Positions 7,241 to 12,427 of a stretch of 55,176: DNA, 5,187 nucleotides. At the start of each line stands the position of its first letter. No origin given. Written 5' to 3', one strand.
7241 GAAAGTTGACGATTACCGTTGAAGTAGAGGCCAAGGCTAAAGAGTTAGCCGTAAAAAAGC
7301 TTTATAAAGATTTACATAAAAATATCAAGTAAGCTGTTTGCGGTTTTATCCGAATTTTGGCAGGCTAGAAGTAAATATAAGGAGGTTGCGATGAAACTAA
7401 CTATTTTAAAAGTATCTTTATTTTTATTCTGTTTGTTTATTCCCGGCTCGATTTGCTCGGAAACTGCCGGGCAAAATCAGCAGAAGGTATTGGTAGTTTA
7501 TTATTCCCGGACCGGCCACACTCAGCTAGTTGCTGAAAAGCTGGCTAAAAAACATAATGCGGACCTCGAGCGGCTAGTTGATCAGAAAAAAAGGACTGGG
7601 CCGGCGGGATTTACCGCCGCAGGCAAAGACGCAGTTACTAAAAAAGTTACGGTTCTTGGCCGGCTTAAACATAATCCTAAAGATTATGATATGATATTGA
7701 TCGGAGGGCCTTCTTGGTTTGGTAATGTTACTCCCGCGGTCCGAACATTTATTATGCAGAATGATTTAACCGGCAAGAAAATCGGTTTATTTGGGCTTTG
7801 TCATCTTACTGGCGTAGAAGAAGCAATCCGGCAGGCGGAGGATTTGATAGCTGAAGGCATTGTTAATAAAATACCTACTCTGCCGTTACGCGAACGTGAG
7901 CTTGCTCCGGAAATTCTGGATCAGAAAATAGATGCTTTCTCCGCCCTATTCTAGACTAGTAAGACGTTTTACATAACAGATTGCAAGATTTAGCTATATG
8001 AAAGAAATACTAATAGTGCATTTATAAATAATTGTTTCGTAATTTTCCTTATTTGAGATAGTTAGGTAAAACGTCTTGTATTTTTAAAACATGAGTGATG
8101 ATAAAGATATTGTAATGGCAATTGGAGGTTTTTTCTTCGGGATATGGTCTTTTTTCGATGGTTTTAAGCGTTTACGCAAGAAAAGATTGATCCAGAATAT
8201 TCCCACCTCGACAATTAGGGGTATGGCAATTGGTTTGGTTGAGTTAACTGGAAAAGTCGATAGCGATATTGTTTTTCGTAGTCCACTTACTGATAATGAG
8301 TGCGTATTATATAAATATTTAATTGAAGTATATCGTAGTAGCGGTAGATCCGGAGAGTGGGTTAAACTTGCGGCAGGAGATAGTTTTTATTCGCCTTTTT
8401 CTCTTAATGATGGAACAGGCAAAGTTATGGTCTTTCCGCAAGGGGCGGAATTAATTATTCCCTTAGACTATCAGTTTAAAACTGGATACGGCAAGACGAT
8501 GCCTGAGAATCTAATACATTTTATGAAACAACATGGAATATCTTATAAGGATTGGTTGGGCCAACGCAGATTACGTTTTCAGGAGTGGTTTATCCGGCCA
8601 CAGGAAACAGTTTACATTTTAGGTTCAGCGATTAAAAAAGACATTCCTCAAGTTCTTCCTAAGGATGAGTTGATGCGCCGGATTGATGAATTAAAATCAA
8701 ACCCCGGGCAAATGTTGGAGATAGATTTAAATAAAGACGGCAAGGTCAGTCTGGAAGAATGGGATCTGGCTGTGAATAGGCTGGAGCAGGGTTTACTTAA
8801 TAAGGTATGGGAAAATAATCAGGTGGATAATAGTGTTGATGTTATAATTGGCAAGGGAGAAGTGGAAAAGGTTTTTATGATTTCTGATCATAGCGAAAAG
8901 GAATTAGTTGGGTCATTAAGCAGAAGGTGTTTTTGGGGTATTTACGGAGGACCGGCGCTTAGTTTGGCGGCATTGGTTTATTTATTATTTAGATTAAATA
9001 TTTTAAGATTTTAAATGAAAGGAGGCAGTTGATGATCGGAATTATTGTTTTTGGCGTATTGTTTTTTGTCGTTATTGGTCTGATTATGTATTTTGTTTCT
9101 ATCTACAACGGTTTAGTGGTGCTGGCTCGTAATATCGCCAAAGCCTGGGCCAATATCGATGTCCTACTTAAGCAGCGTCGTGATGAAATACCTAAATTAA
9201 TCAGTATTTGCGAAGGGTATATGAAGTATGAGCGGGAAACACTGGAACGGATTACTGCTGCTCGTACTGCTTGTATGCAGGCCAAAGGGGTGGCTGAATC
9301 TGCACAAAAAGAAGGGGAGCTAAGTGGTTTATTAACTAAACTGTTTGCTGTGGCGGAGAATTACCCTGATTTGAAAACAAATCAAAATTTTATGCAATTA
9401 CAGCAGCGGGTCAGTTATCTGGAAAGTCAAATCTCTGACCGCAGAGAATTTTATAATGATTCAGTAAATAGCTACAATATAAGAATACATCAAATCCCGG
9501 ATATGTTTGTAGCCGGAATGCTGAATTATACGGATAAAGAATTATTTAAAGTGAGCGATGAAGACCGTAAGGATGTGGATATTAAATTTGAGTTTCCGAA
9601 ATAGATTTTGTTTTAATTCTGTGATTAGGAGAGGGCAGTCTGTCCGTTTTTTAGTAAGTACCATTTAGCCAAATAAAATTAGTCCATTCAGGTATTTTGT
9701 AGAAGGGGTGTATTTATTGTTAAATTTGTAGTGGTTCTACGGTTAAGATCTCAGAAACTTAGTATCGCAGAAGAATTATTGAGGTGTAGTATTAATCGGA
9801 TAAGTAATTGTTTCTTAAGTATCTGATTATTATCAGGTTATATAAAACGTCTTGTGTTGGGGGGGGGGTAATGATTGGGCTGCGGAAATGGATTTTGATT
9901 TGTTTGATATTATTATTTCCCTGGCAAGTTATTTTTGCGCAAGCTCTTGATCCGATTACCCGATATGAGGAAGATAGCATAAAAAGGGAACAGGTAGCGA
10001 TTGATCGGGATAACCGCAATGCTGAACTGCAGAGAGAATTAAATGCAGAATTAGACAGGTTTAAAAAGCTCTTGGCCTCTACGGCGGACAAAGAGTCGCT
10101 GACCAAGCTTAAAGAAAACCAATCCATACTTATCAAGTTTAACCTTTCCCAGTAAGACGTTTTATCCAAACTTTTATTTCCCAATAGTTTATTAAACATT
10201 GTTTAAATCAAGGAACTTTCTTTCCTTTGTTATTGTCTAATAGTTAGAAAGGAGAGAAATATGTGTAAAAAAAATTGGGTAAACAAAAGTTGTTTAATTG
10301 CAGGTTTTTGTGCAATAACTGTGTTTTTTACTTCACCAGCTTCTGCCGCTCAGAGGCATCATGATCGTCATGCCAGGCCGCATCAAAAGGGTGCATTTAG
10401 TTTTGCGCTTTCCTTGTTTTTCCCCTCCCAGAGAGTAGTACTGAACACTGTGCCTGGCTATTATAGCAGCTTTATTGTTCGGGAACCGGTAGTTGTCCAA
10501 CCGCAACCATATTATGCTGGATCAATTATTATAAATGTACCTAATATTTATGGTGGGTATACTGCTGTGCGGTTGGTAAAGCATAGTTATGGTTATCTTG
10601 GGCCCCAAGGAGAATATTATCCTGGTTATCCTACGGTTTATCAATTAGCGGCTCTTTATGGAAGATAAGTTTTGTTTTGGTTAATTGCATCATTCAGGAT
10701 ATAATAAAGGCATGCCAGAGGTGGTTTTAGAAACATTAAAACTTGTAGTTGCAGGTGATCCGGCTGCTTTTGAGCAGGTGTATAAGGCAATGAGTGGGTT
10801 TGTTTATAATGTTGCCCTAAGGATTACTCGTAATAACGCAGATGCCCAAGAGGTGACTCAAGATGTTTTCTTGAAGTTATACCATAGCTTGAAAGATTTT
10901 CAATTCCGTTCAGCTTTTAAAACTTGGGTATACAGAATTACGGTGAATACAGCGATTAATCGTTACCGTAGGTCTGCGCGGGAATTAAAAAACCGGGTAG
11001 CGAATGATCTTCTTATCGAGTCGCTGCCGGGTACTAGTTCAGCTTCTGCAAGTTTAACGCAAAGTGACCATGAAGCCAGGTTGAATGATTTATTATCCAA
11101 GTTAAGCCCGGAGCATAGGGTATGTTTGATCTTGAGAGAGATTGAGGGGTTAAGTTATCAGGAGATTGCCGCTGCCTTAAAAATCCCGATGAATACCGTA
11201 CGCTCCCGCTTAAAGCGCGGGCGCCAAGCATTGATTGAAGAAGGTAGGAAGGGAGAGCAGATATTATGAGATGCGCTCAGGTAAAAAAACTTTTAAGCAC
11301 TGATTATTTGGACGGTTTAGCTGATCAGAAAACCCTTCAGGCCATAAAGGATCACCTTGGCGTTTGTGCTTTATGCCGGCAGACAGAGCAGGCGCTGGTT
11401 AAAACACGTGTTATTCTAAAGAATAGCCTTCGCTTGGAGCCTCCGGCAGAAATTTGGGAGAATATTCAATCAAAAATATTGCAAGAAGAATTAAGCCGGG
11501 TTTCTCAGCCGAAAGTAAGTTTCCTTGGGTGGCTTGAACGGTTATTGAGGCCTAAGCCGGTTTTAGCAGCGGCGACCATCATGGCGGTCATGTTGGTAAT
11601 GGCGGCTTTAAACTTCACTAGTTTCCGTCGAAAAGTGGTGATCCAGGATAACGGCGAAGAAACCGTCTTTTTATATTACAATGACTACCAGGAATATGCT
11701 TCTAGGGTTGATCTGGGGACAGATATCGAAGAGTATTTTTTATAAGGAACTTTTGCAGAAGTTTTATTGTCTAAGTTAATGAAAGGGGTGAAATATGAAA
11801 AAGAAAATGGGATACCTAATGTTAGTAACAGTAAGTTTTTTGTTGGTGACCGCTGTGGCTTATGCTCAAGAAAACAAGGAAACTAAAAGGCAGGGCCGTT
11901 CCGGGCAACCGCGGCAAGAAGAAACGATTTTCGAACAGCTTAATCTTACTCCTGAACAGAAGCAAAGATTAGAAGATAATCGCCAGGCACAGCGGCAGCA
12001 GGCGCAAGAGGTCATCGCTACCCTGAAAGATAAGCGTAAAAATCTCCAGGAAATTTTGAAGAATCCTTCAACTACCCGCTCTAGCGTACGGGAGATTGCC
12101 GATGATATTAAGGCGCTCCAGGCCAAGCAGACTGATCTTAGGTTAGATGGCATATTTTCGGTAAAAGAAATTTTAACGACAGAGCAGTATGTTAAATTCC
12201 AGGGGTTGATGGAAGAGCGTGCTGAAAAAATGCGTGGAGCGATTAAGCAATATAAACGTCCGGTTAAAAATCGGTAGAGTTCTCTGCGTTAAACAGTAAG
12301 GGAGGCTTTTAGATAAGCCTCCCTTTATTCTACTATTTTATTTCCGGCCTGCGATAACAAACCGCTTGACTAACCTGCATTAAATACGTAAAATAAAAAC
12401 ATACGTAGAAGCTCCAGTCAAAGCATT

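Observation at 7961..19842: Eight copies of an unannotated 48-bp bipartite dif/Xer-like site that bracket stress-gene modules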

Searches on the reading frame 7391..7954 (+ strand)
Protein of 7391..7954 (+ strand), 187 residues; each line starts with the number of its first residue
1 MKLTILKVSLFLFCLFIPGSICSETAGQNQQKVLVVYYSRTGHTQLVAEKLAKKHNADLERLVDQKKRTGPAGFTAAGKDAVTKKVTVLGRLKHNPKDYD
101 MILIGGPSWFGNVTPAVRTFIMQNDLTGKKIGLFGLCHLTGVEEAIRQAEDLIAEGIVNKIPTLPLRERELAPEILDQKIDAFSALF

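Call 9: search_protein_families(library=pfam, proteins=[window:7391-7954:+], max_evalue=0.01)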
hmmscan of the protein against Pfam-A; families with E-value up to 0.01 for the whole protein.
window:7391-7954:+ (187 aa): 4 families
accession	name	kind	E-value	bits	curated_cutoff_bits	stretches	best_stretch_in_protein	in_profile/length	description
PF12682.12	Flavodoxin_4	-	1e-10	41.7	24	1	32-147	1-122/155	Flavodoxin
PF12724.12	Flavodoxin_5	-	6.6e-09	36.7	27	1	93-145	38-92/145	Flavodoxin domain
PF12641.12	Flavodoxin_3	-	1.4e-05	25.4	27.5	0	84-144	26-84/160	Flavodoxin domain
PF00258.30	Flavodoxin_1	-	6e-05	23.7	25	0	35-59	1-26/143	Flavodoxin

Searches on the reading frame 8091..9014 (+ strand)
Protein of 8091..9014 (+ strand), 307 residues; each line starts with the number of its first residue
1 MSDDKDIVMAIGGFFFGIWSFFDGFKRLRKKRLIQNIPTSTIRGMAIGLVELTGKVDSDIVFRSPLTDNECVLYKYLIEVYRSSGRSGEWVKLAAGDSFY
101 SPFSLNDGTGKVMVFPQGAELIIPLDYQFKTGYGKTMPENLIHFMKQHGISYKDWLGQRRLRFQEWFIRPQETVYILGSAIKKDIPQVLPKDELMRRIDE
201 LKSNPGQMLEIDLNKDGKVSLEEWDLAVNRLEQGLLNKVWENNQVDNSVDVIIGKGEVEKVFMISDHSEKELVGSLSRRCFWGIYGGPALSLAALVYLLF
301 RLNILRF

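Call 9: search_protein_families(library=pfam, proteins=[window:8091-9014:+], max_evalue=0.01)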
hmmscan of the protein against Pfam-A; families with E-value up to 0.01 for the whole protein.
window:8091-9014:+ (307 aa): 3 families
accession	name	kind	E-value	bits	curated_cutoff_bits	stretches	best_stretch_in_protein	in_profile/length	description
PF12483.13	GIDE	-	9.9e-09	35.3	23.6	1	101-184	29-108/160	E3 Ubiquitin ligase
PF13202.12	EF-hand_5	-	0.00019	21.2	25.9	1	210-224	7-21/25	EF hand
PF00036.39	EF-hand_1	-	0.0028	17.5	25.4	0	209-229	7-27/29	EF hand domain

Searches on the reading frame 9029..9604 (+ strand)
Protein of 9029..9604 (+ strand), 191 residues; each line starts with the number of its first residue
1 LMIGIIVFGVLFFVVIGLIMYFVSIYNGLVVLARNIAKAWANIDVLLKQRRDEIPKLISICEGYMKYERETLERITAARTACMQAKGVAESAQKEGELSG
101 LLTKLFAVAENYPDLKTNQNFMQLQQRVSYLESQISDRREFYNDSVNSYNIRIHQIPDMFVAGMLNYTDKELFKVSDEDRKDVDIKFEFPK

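Call 9: search_protein_families(library=pfam, proteins=[window:9029-9604:+], max_evalue=0.01)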
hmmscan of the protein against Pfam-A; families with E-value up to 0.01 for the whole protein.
window:9029-9604:+ (191 aa): 1 family
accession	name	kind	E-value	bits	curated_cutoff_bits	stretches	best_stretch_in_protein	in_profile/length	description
PF04011.17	LemA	-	4.3e-50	169.9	26.2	1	39-187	1-149/149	LemA family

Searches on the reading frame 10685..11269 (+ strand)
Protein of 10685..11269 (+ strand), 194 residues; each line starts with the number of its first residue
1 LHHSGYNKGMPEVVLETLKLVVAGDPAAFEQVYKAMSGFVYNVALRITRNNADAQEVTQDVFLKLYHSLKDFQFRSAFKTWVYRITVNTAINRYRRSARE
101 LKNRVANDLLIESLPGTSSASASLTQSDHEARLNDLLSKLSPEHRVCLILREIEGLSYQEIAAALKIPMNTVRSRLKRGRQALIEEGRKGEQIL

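Call 9: search_protein_families(library=pfam, proteins=[window:10685-11269:+], max_evalue=0.01)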
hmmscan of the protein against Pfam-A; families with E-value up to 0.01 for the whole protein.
window:10685-11269:+ (194 aa): 8 families
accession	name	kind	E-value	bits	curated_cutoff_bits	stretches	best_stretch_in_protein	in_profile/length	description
PF04542.20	Sigma70_r2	-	1.3e-17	63.7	24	1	33-99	2-70/71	Sigma-70 region 2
PF08281.18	Sigma70_r4_2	-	3e-16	59.3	25.7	1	132-183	3-54/54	Sigma-70, region 4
PF04545.22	Sigma70_r4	-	3.3e-11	43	24.1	1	136-183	1-48/50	Sigma-70, region 4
PF07638.17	Sigma70_ECF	-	8.1e-07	29.6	21.1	1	15-183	5-179/185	ECF sigma factor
PF13384.12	HTH_23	-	4.6e-05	23.5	24.6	1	143-178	5-40/50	Homeodomain-like domain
PF12840.13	HTH_20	-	9.7e-05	22.7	27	1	145-177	8-40/51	Helix-turn-helix domain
PF13556.12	HTH_30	-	0.0015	18.8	27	1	155-181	12-38/59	PucR C-terminal helix-turn-helix domain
PF25787.1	HTH_SB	-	0.0052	17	43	0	140-174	7-41/53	Sleeping Beauty transposase HTH domain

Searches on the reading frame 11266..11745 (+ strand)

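Call 9: search_protein_families(library=pfam, proteins=[window:11266-11745:+], max_evalue=0.01)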
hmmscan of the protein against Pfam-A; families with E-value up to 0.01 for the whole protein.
window:11266-11745:+ (159 aa): 1 family
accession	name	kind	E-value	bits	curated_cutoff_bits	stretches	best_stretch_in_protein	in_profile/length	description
PF13490.11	zf-HC2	-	0.00046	20.7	22.2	1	12-38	9-35/35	Putative zinc-finger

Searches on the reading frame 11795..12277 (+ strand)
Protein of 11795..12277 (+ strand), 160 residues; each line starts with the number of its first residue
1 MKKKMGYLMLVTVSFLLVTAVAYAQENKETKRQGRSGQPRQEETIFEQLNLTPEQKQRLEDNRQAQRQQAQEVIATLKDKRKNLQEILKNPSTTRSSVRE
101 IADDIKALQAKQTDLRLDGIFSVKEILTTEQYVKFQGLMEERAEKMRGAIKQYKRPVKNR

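Call 9: search_protein_families(library=pfam, proteins=[window:11795-12277:+], max_evalue=0.01)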
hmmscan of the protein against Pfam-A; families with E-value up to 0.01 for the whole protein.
window:11795-12277:+ (160 aa): 3 families
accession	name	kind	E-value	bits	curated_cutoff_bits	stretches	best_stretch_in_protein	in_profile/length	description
PF13801.11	Metal_resist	-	2.6e-11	44.2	29.2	1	16-131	7-122/125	Heavy-metal resistance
PF07813.17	LTXXQ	-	7.4e-07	30.3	24.3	1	42-138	6-99/100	LTXXQ motif family protein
PF02520.22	ANIS5_cation-bd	-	0.0034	17.9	29.3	1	56-111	41-92/109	SXP/RAL-2 family protein Ani s 5-like, metal-binding domain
